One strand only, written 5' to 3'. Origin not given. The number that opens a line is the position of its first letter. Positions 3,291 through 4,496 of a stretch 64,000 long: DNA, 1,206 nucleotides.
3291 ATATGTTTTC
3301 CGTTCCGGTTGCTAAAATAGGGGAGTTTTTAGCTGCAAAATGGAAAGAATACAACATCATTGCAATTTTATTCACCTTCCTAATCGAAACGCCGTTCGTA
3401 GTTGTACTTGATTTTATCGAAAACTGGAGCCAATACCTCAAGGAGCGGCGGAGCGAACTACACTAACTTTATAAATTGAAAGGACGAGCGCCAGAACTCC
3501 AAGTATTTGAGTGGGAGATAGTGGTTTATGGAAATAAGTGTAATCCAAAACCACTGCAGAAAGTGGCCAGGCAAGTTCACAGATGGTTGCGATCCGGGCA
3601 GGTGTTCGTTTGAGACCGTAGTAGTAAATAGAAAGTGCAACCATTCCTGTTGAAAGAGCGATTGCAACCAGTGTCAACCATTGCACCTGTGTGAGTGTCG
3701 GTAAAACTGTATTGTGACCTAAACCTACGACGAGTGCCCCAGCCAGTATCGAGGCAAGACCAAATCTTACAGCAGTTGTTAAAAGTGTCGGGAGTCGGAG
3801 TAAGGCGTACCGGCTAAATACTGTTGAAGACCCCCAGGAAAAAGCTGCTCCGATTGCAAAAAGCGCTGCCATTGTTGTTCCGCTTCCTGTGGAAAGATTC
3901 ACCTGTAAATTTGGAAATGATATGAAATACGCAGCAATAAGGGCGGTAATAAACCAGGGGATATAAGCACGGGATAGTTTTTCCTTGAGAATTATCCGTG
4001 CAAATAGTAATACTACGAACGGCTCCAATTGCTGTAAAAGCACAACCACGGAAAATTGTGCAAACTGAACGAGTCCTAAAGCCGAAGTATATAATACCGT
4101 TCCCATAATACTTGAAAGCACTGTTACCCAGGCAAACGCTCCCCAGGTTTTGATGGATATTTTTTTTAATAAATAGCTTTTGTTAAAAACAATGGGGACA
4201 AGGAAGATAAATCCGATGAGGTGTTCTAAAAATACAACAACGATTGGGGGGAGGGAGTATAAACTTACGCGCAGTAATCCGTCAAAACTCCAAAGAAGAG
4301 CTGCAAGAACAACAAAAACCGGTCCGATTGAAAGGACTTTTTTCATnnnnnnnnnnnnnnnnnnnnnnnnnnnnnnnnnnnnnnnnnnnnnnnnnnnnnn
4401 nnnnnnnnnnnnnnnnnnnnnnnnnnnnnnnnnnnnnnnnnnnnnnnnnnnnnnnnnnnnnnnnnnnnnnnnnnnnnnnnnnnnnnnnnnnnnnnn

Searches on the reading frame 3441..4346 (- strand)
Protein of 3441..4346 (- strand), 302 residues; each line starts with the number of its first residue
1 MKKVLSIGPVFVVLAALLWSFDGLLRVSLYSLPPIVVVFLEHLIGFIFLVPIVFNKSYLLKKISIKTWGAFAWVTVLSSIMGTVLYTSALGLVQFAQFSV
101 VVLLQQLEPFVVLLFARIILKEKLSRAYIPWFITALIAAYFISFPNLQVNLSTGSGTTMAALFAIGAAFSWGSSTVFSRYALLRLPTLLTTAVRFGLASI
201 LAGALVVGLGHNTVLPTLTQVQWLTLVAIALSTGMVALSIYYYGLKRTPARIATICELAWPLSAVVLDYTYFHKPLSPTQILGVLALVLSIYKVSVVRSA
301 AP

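Call 8: search_protein_families(library=pfam, proteins=[window:3441-4346:-], max_evalue=0.01)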
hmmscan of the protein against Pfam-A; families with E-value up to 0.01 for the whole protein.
window:3441-4346:- (302 aa): 1 family
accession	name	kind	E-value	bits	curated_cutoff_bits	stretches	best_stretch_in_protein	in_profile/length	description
PF00892.27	EamA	-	9.3e-32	110.6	28.2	2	159-294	2-133/135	EamA-like transporter family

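Call 9: search_protein_families(library=ncbifam, proteins=[window:3441-4346:-], max_evalue=0.01)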
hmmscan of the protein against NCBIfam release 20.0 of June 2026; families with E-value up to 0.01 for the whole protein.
window:3441-4346:- (302 aa): 2 families
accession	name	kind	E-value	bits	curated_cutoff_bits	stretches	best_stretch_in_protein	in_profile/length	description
TIGR00950.1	2A78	equivalog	3.6e-18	65.9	230.2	2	99-290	74-262/264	carboxylate/amino acid/amine transporter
NF008432.0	PRK11272.1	equivalog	0.0018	17.5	270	0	24-298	28-289/294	drug/metabolite exporter YedA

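Call 10: find_homologous_proteins(query=window:3441-4346:-)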
Query window:3441-4346:- (302 aa): 2588 proteins with E <= 0.001 among 8000 candidates; the best 120 are listed.
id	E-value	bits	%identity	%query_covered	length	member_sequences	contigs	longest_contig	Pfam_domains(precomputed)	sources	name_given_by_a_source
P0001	2.6e-143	495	80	98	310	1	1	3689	PF00892.27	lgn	-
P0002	7.1e-142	490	78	98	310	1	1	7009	PF00892.27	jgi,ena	-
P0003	2.4e-141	488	77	100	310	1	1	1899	PF00892.27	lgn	-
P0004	5.3e-141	487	79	98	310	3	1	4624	PF00892.27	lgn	-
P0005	8.5e-141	487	79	98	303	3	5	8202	PF00892.27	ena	-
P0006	5.1e-138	477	75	98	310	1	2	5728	PF00892.27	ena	-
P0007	7.2e-138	477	78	98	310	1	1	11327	PF00892.27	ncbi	-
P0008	2.3e-137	475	75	98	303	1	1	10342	PF00892.27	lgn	-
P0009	5.9e-136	471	76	98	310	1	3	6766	PF00892.27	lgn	-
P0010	8.3e-136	470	75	98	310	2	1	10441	PF00892.27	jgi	jgi:drug/metabolite transporter (DMT)-like permease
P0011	3.9e-135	468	76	98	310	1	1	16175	PF00892.27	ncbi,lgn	-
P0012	1.5e-134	466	75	98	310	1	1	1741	PF00892.27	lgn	-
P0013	9.7e-134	463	73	98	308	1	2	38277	PF00892.27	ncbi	-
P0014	1.1e-133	463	73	98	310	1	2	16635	PF00892.27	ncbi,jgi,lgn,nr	ncbi:MAG: EamA family transporter [Candidatus Brocadia sp. WS118]|nr:MAG: EamA family transporter [C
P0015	2.0e-133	462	74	98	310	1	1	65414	PF00892.27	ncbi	-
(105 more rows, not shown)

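Call 12: find_related_loci(query=window:3441-4346:-, collection=genome_contigs, flank=2500)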
Query window:3441-4346:- (302 aa) in genome_contigs; peptide patterns used: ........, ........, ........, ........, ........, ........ (x = any residue, [..] = any of these).
144 stretches matched a pattern; 3 encode a relative of the query (tblastn E <= 1e-3); 3 distinct loci.
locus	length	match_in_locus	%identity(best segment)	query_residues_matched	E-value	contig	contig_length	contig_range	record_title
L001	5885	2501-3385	76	1-295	2e-138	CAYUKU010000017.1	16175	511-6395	MAG TPA_asm: uncultured Gammaproteobacteria bacterium isolate binchicken_co58_53 genome assembly, contig: NODE_2859_leng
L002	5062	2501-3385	74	1-295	3e-134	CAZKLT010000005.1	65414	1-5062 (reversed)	MAG TPA_asm: uncultured Gammaproteobacteria bacterium isolate SRP237561_co1_402 genome assembly, contig: NODE_574_length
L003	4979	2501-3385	63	1-295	1e-114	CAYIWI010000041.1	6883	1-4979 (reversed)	MAG TPA_asm: uncultured Gammaproteobacteria bacterium isolate ERP119705_co3_560 genome assembly, contig: NODE_14274_leng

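Call 18: find_related_loci(query=A1, collection=metagenome_contigs, flank=2000)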
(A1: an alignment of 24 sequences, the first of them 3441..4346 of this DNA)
Query A1 (302 aa) in metagenome_contigs; peptide patterns used: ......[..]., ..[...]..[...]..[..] (x = any residue, [..] = any of these).
599 stretches matched a pattern (row limit reached: there are more); 312 encode a relative of the query (tblastn E <= 1e-3); the best 80 are kept; 80 distinct loci.
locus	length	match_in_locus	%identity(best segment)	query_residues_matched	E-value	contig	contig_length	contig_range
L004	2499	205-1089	78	1-295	1e-161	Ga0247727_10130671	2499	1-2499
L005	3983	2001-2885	60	1-295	2e-115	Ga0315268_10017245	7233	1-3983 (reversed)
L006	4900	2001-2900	62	1-300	2e-114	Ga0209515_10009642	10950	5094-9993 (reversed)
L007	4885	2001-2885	63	1-295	2e-113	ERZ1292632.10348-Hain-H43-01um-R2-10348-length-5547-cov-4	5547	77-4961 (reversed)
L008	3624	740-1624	62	1-295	5e-113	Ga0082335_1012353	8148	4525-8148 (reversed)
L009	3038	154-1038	62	1-295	2e-113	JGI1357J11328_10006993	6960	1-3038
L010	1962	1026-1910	62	1-295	9e-119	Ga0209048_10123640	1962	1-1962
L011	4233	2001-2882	61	1-295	4e-111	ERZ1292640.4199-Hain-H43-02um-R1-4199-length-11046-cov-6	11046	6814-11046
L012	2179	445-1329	63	1-295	1e-116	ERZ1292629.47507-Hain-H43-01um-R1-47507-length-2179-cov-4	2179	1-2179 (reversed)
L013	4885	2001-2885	63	1-295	1e-108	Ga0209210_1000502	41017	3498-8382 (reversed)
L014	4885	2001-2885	63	1-295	1e-108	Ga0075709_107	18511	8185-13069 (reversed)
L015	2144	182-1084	61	1-301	1e-113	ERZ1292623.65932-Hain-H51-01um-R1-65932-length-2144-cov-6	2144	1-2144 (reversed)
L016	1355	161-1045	55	1-295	3e-109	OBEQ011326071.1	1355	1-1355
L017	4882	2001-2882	58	2-295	9e-98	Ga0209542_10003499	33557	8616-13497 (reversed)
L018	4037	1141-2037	54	1-299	1e-97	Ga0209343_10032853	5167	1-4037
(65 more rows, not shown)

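Call 47: find_encoding_contigs(protein=P0001, flank=700, max_places=2)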
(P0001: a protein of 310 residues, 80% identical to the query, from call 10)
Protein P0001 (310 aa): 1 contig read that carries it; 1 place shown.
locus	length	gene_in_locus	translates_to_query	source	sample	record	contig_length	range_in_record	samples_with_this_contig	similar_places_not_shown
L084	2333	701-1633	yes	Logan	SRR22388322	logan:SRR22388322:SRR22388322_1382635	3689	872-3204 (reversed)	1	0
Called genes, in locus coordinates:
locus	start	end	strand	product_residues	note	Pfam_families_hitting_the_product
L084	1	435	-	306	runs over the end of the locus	?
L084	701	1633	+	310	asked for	PF00892:EamA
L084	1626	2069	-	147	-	-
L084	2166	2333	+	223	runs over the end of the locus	PF00156:Pribosyltran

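Call 48: find_encoding_contigs(protein=P0005, flank=700, max_places=3)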
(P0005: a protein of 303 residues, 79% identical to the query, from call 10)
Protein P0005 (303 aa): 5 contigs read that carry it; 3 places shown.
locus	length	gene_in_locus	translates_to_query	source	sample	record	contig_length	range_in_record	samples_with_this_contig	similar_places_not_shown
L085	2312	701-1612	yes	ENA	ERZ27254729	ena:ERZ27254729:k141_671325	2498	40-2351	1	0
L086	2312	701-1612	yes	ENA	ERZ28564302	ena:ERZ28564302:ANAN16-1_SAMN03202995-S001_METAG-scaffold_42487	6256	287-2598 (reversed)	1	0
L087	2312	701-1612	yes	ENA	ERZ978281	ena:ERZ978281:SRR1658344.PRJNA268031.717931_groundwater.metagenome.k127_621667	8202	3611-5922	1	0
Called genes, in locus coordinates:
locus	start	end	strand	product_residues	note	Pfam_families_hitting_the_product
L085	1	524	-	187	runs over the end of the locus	?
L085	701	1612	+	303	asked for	PF00892:EamA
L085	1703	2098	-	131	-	-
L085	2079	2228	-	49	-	-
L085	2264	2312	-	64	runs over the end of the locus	?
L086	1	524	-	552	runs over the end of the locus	-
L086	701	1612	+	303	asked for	PF00892:EamA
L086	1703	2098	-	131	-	-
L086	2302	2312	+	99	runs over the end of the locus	?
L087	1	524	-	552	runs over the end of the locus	-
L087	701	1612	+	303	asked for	PF00892:EamA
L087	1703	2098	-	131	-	-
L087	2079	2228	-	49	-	-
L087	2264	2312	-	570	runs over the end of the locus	-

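Call 49: find_encoding_contigs(protein=P0007, flank=700, max_places=2)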
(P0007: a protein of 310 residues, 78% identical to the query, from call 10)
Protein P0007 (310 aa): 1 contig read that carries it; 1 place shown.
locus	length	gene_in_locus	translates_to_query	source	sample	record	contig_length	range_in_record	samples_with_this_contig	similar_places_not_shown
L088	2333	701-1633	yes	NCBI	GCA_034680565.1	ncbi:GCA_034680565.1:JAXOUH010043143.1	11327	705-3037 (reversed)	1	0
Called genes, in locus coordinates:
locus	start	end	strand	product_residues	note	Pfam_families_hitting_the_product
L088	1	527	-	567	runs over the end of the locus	-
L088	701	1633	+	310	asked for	PF00892:EamA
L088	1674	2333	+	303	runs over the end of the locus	-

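Call 50: find_encoding_contigs(protein=P0004, flank=700, max_places=2)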
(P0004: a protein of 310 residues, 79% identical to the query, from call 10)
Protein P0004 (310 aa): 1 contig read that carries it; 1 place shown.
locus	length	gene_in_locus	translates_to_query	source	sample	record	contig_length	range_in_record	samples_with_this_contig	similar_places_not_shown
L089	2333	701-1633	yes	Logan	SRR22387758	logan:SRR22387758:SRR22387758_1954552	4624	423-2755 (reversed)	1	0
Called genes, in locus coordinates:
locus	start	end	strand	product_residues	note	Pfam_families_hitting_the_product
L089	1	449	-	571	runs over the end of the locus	-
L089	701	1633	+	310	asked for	PF00892:EamA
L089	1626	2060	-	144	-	PF01243:PNPOx_N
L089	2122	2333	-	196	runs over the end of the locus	PF01936:NYN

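Call 60: search_dna_similar(query=window:3441-4346:-, collection=plasmids, mode=protein, max_rows=12)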
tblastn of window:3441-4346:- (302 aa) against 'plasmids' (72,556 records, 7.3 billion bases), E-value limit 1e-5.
Records with a match: 2; places in all: 2; records where one place covers at least 80% of the query: 2.
Best place of each record, by identity: <60% 2.
By first word of the organism name: Fusobacterium 1; Thermomicrobium 1.
By predicted mobility (MOB-suite, as given by PLSDB): non-mobilizable 2.
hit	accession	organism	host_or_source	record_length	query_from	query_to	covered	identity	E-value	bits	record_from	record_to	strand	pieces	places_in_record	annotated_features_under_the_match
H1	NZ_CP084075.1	Fusobacterium vincentii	-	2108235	8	295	95%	36.6%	2e-40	157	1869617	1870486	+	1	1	none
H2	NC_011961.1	Thermomicrobium roseum DSM 5159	-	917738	10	295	95%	33.9%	2e-12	75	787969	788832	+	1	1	DMT family transporter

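Call 61: get_annotated_region(hit=H1, flank=1500)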
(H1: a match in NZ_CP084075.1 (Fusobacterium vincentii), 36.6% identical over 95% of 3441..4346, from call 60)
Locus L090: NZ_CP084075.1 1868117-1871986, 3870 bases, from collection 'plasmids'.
description: Fusobacterium vincentii strain SB055 plasmid pSB055A, complete sequence
organism: Fusobacterium vincentii (NCBI taxid 155615)
taxonomy: Bacteria; Fusobacteriota; Fusobacteriia; Fusobacteriales; Fusobacteriaceae; Fusobacterium; Fusobacterium vincentii
host: -; source: -; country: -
typing (MOB-suite, as given by PLSDB): non-mobilizable
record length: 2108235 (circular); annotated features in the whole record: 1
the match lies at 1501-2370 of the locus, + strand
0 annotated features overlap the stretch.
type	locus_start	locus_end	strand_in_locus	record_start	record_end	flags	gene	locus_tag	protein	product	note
